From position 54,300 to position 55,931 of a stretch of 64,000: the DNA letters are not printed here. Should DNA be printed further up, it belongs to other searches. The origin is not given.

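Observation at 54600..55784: NRPS terminates in an acyl-ACP-reductase (AAR)/GluTR-like domain instead of a TE or SDR-type R domain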

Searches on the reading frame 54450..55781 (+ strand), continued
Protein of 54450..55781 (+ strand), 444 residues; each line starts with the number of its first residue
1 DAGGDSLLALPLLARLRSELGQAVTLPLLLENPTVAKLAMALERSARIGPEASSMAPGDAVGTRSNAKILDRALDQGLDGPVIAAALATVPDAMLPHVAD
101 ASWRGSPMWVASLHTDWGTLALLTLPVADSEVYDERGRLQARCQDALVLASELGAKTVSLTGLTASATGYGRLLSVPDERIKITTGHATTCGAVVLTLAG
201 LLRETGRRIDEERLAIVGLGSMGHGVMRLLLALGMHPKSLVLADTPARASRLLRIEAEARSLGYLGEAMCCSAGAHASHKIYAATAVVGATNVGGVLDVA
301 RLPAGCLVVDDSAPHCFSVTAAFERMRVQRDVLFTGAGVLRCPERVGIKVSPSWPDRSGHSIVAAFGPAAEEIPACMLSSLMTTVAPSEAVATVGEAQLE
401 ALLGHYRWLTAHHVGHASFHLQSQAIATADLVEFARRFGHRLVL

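Call 34: find_related_loci(query=A2, collection=genome_contigs, flank=10000)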
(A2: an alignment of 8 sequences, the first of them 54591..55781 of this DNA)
Query A2 (397 aa) in genome_contigs; peptide patterns used: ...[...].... (x = any residue, [..] = any of these).
171 stretches matched a pattern; 156 encode a relative of the query (tblastn E <= 1e-3); the best 80 are kept; 80 distinct loci.
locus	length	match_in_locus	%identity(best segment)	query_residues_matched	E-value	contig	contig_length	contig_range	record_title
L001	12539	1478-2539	37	34-373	1e-63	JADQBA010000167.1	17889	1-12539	MAG: Stigonema ocellatum SAG 48.90 = DSM 106950 isolate JP211 k141_2538, whole genome shotgun sequence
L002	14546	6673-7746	36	30-373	2e-63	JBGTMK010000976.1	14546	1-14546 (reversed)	MAG: Nostoc sp. isolate JTS-RE360 k141_5732302, whole genome shotgun sequence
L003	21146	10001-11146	35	27-394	6e-63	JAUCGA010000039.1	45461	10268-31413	Anaerolineales bacterium HSG25 NODE_55_length_45461, whole genome shotgun sequence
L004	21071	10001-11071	38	34-373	2e-62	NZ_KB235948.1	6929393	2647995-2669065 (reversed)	Oscillatoria sp. PCC 10802 Osc10802DRAFT_Contig7.7, whole genome shotgun sequence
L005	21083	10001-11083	35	30-373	5e-62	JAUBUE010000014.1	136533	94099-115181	Microcoleus sp. B3-D7 NODE_56_length_136533_cov_30.829982, whole genome shotgun sequence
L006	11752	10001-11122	33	23-393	8e-62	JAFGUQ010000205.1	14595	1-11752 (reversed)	MAG: Clostridia bacterium isolate ZodW_maxbin.207 k87_16238038, whole genome shotgun sequence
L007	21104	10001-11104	34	37-391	4e-61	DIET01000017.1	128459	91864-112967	MAG TPA_asm: Peptococcaceae bacterium UBA5767 UBA5767_contig_1137, whole genome shotgun sequence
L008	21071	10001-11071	35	34-373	2e-60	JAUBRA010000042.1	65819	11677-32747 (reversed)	Microcoleus sp. Pol10D4 NODE_114_length_65819_cov_20.188312, whole genome shotgun sequence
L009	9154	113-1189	34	37-392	1e-60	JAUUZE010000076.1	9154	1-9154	MAG: Clostridia bacterium isolate CSMAG_185 CSMAG_185_k127_6493407_length_9154_cov_17.2959, whole genome shotgun sequenc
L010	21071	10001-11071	36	34-373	3e-60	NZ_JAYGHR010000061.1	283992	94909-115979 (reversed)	Limnoraphis robusta BA-68 BA1 NODE_1_length_283992_cov_23.367238, whole genome shotgun sequence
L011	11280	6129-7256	35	34-393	2e-60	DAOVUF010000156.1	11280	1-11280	MAG TPA_asm: Gammaproteobacteria bacterium isolate CSMAG_1672 CSMAG_1672_k141_4213086_length_11280_cov_19.4967, whole ge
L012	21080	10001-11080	36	30-373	3e-60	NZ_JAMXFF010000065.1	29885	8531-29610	Laspinema palackyanum D2a NODE_70_length_29885_cov_91.090647, whole genome shotgun sequence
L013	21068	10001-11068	36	34-373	3e-60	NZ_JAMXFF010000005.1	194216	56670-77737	Laspinema palackyanum D2a NODE_6_length_194216_cov_74.463941, whole genome shotgun sequence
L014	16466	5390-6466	33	37-392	8e-60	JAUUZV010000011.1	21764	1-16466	MAG: Clostridia bacterium isolate CSMAG_202 CSMAG_202_k127_3170822_length_21764_cov_15.2830, whole genome shotgun sequen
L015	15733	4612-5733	35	34-393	4e-60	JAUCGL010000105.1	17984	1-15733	Candidatus Halobeggiatoa sp. HSG11 NODE_106_length_17984, whole genome shotgun sequence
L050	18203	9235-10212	37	66-390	8e-54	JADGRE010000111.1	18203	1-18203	MAG: Proteobacteria bacterium isolate Chersky.17_24 contig-100_686, whole genome shotgun sequence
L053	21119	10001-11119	36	35-392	3e-53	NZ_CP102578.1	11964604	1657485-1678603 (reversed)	Archangium gephyra strain SDU49 chromosome, complete genome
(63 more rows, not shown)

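Call 35: predict_structure(alignment_id=A3)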
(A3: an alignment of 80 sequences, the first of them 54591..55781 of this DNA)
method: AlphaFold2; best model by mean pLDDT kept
length: 397 residues; sequences in the alignment: 80
mean_pLDDT: 89.7   pTM: 0.90
mean pLDDT of the five models: 89.7, 88.5, 87.8, 87.7, 87.5
residues with pLDDT >= 90: 286; 70-90: 80; 50-70: 12; < 50: 19
segments of 3 or more residues with pLDDT < 50: 1-17
pLDDT, mean of each block of 10 residues (from residue 1): 40 46 75 91 89 77 94 95 89 93 94 87 83 93 98 98 98 97 98 94 94 98 87 96 95 98 96 97 97 96 82 79 92 98 96 98 98 94 96 69
secondary structure, 60 per line:
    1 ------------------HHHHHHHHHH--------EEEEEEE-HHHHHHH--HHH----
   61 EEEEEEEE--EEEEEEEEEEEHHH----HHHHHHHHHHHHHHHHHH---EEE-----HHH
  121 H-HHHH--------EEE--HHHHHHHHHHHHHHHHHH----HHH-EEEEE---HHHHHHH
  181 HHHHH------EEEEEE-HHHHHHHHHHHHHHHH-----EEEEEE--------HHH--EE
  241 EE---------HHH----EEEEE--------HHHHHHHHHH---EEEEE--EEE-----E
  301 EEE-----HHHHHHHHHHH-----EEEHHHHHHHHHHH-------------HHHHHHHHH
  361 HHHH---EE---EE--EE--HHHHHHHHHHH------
elements in order: H19-28 E37-43 H45-51 E61-68 E71-81 H89-106 E110-112 H118-121 H123-126 E135-137 H140-157 E166-170 H174-185 E192-197 H199-214 E220-225 E239-242 E259-263 H272-281 E285-289 E292-294 E300-303 H309-319 E325-327 H328-338 H352-364 H381-391

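Call 37: fold_search(model_id=the predicted structure, library=pdb)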
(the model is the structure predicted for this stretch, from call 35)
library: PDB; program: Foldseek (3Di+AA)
matches with E <= 10: 1755; with E <= 0.001: 248
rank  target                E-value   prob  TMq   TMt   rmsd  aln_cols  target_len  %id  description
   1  9e4s_A                6.1e-38  1.00  0.87  0.82   2.8       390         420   32  TAD from Carmabin Biosynthetic Pathway - Crystal Form 1 (released 2025-02-26)
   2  9e56_B                2.1e-37  1.00  0.84  0.87   2.6       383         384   32  TAD from Carmabin Biosynthetic Pathway with Disulfide between Cys2238 and Dephosphocoenzyme A - Crystal Form 2 (released 2025-02-26)
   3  9e56_A                8.8e-37  1.00  0.85  0.88   2.8       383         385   32  TAD from Carmabin Biosynthetic Pathway with Disulfide between Cys2238 and Dephosphocoenzyme A - Crystal Form 2 (released 2025-02-26)
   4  9e50_B                1.3e-36  1.00  0.84  0.87   2.7       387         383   31  TAD from Carmabin Biosynthetic Pathway in complex with NAD - Crystal Form 2 (released 2025-02-26)
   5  9e4x_B                1.4e-36  1.00  0.84  0.88   2.8       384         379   32  TAD from Carmabin Biosynthetic Pathway - Crystal Form 2 (released 2025-02-26)
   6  9e4u_A                1.6e-36  1.00  0.87  0.82   2.9       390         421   32  TAD from Carmabin Biosynthetic Pathway in complex with NADH - Crystal Form 1 (released 2025-02-26)
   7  9e4s_B                2.4e-36  1.00  0.86  0.85   3.0       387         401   32  TAD from Carmabin Biosynthetic Pathway - Crystal Form 1 (released 2025-02-26)
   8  9e4u_B                2.7e-36  1.00  0.85  0.85   3.1       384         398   32  TAD from Carmabin Biosynthetic Pathway in complex with NADH - Crystal Form 1 (released 2025-02-26)
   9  9e50_A                5.6e-36  1.00  0.85  0.85   3.0       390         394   31  TAD from Carmabin Biosynthetic Pathway in complex with NAD - Crystal Form 2 (released 2025-02-26)
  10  9e4x_A                9.5e-36  1.00  0.86  0.89   2.7       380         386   32  TAD from Carmabin Biosynthetic Pathway - Crystal Form 2 (released 2025-02-26)
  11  6jzu_A                3.2e-15  1.00  0.61  0.70   4.9       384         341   16  The crystal structure of acyl-acyl carrier protein (acyl-ACP) reductase (AAR) in complex with aldehyde deformylating o (released 2020-04-01)
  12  6jzy_A                1.1e-14  1.00  0.62  0.71   4.4       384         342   16  Crystal structure of AAR with NADPH and stearyl in complex with ADO binding a long chain carbohydrate (released 2020-04-01)
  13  6jzq_B                3.3e-14  1.00  0.64  0.73   4.7       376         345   15  The crystal structure of acyl-acyl carrier protein (acyl-ACP) reductase (AAR) (released 2020-04-01)
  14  6jzz_A                1.3e-13  1.00  0.63  0.73   4.1       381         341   15  The crystal structure of AAR-C294S in complex with ADO. (released 2020-04-01)
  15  6jzq_A                2.1e-13  1.00  0.64  0.74   4.2       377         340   14  The crystal structure of acyl-acyl carrier protein (acyl-ACP) reductase (AAR) (released 2020-04-01)
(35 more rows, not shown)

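Call 48: search_protein_families(library=pfam, proteins=[L050:4819-10236:+, L050:59-4603:-, L050:10212-14033:-, L053:6650-11131:+], max_evalue=0.00001)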
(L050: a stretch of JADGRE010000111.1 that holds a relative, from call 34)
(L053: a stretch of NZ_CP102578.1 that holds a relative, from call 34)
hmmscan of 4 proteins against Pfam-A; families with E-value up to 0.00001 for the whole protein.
L050:4819-10236:+ (1806 aa): 5 families
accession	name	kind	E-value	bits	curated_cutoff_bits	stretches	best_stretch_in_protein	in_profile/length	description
PF00501.34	AMP-binding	-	2.3e-74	250.9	29.9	1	840-1180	1-384/384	AMP-binding enzyme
PF00668.25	Condensation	-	2.4e-69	234.6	30.6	1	372-820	4-455/456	Condensation domain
PF00550.31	PP-binding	-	6.5e-21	74.8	20.8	2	1340-1400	3-67/67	Phosphopantetheine attachment site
PF13193.12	AMP-binding_C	-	1.5e-10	42.3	24.5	1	1239-1310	1-75/76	AMP-binding enzyme C-terminal domain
PF14765.12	PS-DH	-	1.6e-08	34.7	23.7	1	141-266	18-155/166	Polyketide synthase dehydratase N-terminal domain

L050:59-4603:- (1514 aa): 9 families
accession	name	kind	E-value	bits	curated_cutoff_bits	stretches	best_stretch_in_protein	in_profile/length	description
PF00109.32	ketoacyl-synt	-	4.7e-95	318.4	20.8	1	700-948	2-252/252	Beta-ketoacyl synthase, N-terminal domain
PF00501.34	AMP-binding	-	1.2e-65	222.3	29.9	1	20-413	4-384/384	AMP-binding enzyme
PF02801.28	Ketoacyl-synt_C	-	5e-38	130.2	20.8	1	956-1072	1-118/119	Beta-ketoacyl synthase, C-terminal domain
PF00550.31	PP-binding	-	2.2e-13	50.7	20.8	1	604-669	2-67/67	Phosphopantetheine attachment site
PF23024.1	AMP-dom_DIP2-like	-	1.1e-12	48.4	27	1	457-568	2-107/110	Disco-interacting protein 2-like, AMP domain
PF22621.2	CurL-like_PKS_C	-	4.9e-11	42.9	27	1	1144-1204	1-64/64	CurL-like, PKS C-terminal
PF16197.11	KAsynt_C_assoc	-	1.8e-09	38.4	33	1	1084-1192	11-110/111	Ketoacyl-synthetase C-terminal extension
PF00698.26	Acyl_transf_1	-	8.2e-09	35.8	32.7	1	1280-1344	63-127/319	Acyl transferase domain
PF22336.2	RhiE-like_linker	-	5.3e-07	30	27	1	1155-1209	9-65/67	RhiE-like, KS-MAT linker domain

L050:10212-14033:- (1273 aa): 4 families
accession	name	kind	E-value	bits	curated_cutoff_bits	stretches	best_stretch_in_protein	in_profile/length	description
PF00069.31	Pkinase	-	5.7e-41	141.1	31.7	2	155-316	99-259/263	Protein kinase domain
PF13191.12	AAA_16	-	1.2e-30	107.6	32.6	1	342-525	2-167/167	AAA ATPase domain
PF07714.23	PK_Tyr_Ser-Thr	-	3.3e-27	95.9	23.1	1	16-316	3-256/258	Protein tyrosine and serine/threonine kinase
PF01637.24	ATPase_2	-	7.2e-06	26.4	33.2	0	343-501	2-121/225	ATPase domain predominantly from Archaea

L053:6650-11131:+ (1494 aa): 3 families
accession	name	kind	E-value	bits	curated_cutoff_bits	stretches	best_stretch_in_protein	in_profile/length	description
PF00501.34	AMP-binding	-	3.1e-63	214.3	29.9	1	23-425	1-384/384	AMP-binding enzyme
PF23024.1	AMP-dom_DIP2-like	-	7.7e-14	52.1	27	1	469-582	2-108/110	Disco-interacting protein 2-like, AMP domain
PF00550.31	PP-binding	-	1.2e-10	41.9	20.8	1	602-658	2-58/67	Phosphopantetheine attachment site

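Call 49: search_protein_families(library=ncbifam, alignment_id=A2, max_evalue=10)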
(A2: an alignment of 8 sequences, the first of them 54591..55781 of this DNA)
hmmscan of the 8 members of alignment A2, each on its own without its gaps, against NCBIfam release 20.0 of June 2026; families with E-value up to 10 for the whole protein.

A. member 1, window:54591-55781:+ (397 aa): 3 families
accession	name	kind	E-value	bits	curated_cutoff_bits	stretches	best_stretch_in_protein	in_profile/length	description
NF053554.1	prodigi_MAP_PigE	equivalog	2.7e-12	45.9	850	1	76-299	66-276/837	prodigiosin MAP biosynthesis aminotransferase PigE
NF041369.1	Dhydh_Halo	equivalog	0.0088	15.3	400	1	162-189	130-157/305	D-2-hydroxyacid dehydrogenase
NF001309.0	PRK00257.1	equivalog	0.19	10.6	434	1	148-197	100-146/379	4-phosphoerythronate dehydrogenase PdxB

B. families by the number of members that match (of 8 scanned): 14 families
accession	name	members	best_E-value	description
NF053554.1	prodigi_MAP_PigE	8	7.6e-13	prodigiosin MAP biosynthesis aminotransferase PigE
TIGR03944.1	dehyd_SbnB_fam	7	4.8e-06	2,3-diaminopropionate biosynthesis protein SbnB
TIGR04058.1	AcACP_reductase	2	0.014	long-chain acyl-[acyl-carrier-protein] reductase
TIGR01241.2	FtsH_fam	2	0.023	ATP-dependent zinc metalloprotease FtsH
TIGR01243.1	CDC48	2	0.068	CDC48 family AAA ATPase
NF041369.1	Dhydh_Halo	1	0.0088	D-2-hydroxyacid dehydrogenase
NF005921.0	PRK07922.1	1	0.029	amino-acid N-acetyltransferase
NF010789.1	PRK14193.1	1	0.042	bifunctional methylenetetrahydrofolate dehydrogenase/methenyltetrahydrofolate cyclohydrolase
NF043037.1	ThreonDh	1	0.049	L-threonate dehydrogenase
NF008004.0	PRK10733.1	1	0.1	ATP-dependent zinc metalloprotease FtsH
TIGR03451.1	mycoS_dep_FDH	1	0.1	S-(hydroxymethyl)mycothiol dehydrogenase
TIGR03689.1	pup_AAA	1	0.16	proteasome ATPase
NF001309.0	PRK00257.1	1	0.19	4-phosphoerythronate dehydrogenase PdxB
TIGR01242.2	TIGR01242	1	0.22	proteasome-activating nucleotidase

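Call 50: search_protein_families(library=pfam, proteins=[L050:4819-5700:+, L053:8600-10000:+], max_evalue=1)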
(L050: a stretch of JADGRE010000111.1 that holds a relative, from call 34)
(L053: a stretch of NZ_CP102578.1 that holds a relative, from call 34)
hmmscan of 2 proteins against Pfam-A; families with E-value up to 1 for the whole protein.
L050:4819-5700:+ (294 aa): 2 families
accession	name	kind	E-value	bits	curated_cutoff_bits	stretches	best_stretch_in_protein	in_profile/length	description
PF14765.12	PS-DH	-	1e-09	38.6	23.7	1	139-267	16-156/166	Polyketide synthase dehydratase N-terminal domain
PF21089.3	PKS_DH_N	-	1.4e-06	28.6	27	1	7-89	13-97/103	Polyketide synthase dehydratase domain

L053:8600-10000:+ (467 aa): 0 families

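Call 62: search_protein_families(library=ncbifam, proteins=[P0003, P0004], max_evalue=0.1)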
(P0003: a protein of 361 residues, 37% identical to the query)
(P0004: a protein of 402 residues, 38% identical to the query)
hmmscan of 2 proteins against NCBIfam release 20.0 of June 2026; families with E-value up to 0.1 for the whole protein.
P0003 (361 aa): 3 families
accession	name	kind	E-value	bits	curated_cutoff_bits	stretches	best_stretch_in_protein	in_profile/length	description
NF053554.1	prodigi_MAP_PigE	equivalog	9.3e-08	30.9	850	1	32-253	67-270/837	prodigiosin MAP biosynthesis aminotransferase PigE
TIGR03944.1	dehyd_SbnB_fam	equivalog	0.00056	19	326.9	1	102-222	115-226/327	2,3-diaminopropionate biosynthesis protein SbnB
TIGR04058.1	AcACP_reductase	equivalog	0.014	14.7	449.7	1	46-227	76-248/339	long-chain acyl-[acyl-carrier-protein] reductase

P0004 (402 aa): 2 families
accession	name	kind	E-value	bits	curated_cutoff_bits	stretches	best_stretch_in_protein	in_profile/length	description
NF053554.1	prodigi_MAP_PigE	equivalog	7.6e-07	27.8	850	1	76-303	67-276/837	prodigiosin MAP biosynthesis aminotransferase PigE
TIGR03944.1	dehyd_SbnB_fam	equivalog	0.00056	19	326.9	1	144-266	112-226/327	2,3-diaminopropionate biosynthesis protein SbnB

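Call 74: search_protein_families(library=pfam, proteins=[P0230, P0126, P0001], max_evalue=0.00001)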
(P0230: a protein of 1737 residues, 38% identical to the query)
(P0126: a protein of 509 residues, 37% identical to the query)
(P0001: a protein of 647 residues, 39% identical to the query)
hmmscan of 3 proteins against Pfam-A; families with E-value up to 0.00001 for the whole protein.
P0230 (1737 aa): 5 families
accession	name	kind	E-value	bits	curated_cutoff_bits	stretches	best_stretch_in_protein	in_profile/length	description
PF00501.34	AMP-binding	-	5.9e-77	259.5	29.9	1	775-1110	2-383/384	AMP-binding enzyme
PF00668.25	Condensation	-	5.1e-63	213.8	30.6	1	308-753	8-455/456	Condensation domain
PF00550.31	PP-binding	-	2.7e-19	69.6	20.8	2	1272-1335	6-67/67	Phosphopantetheine attachment site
PF14765.12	PS-DH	-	1.5e-08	34.8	23.7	1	123-202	66-156/166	Polyketide synthase dehydratase N-terminal domain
PF13193.12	AMP-binding_C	-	1.6e-08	35.8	24.5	1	1170-1242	1-76/76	AMP-binding enzyme C-terminal domain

P0126 (509 aa): 1 family
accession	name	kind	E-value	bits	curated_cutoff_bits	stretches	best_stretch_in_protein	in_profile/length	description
PF00550.31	PP-binding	-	2.2e-15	57.1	20.8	1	49-112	2-67/67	Phosphopantetheine attachment site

P0001 (647 aa): 2 families
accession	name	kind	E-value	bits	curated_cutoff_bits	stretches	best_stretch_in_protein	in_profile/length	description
PF13193.12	AMP-binding_C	-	1.6e-12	48.6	24.5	1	87-158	1-76/76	AMP-binding enzyme C-terminal domain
PF00550.31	PP-binding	-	5.9e-12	46.1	20.8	1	187-250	2-67/67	Phosphopantetheine attachment site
